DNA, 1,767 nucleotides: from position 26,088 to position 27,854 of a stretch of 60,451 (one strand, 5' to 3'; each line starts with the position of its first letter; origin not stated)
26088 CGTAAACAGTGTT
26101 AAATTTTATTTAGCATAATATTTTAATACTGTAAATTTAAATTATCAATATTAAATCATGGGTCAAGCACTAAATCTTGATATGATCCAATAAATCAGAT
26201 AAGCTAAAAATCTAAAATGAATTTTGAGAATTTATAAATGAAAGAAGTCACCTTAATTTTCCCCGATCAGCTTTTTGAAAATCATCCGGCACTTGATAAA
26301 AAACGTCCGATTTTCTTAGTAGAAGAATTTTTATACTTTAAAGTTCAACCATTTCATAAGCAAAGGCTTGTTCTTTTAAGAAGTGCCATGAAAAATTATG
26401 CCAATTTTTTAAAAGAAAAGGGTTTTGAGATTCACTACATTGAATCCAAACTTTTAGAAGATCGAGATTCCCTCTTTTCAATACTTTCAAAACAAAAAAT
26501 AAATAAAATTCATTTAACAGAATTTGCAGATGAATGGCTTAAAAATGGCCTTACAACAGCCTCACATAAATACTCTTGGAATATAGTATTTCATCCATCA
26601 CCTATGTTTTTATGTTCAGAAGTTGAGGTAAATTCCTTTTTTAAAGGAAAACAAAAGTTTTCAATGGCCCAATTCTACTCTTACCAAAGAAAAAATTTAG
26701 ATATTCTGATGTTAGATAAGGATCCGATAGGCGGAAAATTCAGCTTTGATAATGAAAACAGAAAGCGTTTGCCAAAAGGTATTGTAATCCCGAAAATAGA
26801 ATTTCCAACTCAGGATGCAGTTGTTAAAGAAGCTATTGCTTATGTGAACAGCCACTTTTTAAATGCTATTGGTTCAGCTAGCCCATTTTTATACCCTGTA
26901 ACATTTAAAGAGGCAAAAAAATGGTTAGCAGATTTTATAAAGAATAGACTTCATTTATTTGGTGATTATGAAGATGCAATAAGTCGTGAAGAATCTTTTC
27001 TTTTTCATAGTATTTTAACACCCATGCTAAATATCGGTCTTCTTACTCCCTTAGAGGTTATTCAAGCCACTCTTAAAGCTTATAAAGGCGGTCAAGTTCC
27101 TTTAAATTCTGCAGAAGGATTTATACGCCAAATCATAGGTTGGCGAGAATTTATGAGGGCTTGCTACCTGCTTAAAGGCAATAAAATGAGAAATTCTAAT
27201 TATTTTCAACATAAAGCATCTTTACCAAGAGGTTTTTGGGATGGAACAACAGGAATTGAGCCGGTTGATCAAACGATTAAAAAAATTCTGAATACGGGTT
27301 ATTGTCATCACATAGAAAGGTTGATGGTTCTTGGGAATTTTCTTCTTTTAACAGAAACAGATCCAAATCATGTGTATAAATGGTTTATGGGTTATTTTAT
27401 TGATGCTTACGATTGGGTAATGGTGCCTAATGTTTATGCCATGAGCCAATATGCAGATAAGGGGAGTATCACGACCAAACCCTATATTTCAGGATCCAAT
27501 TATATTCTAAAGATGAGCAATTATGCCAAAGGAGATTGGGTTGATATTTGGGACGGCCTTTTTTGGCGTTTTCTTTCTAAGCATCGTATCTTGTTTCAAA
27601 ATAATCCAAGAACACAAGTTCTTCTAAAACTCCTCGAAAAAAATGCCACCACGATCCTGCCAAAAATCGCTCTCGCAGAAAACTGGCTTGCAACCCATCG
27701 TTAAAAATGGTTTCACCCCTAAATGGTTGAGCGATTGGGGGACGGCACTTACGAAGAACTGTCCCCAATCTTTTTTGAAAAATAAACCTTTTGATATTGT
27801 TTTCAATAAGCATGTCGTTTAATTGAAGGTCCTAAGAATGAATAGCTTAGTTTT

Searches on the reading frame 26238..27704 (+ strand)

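Call 21: search_protein_families(library=ncbifam, proteins=[window:26238-27704:+], max_evalue=0.00001)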
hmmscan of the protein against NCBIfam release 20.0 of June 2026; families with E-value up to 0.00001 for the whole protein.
window:26238-27704:+ (488 aa): 0 families

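Call 23: search_protein_families(library=pfam, proteins=[window:26238-27704:+], max_evalue=0.001)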
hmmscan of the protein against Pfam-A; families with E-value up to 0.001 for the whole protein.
window:26238-27704:+ (488 aa): 2 families
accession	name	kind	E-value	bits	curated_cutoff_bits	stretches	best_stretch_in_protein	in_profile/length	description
PF04244.19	DPRP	-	2e-57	195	22.1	1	6-219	2-224/224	Deoxyribodipyrimidine photo-lyase-related protein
PF03441.19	FAD_binding_7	-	2.7e-05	24.1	27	1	301-391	6-105/203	FAD binding domain of DNA photolyase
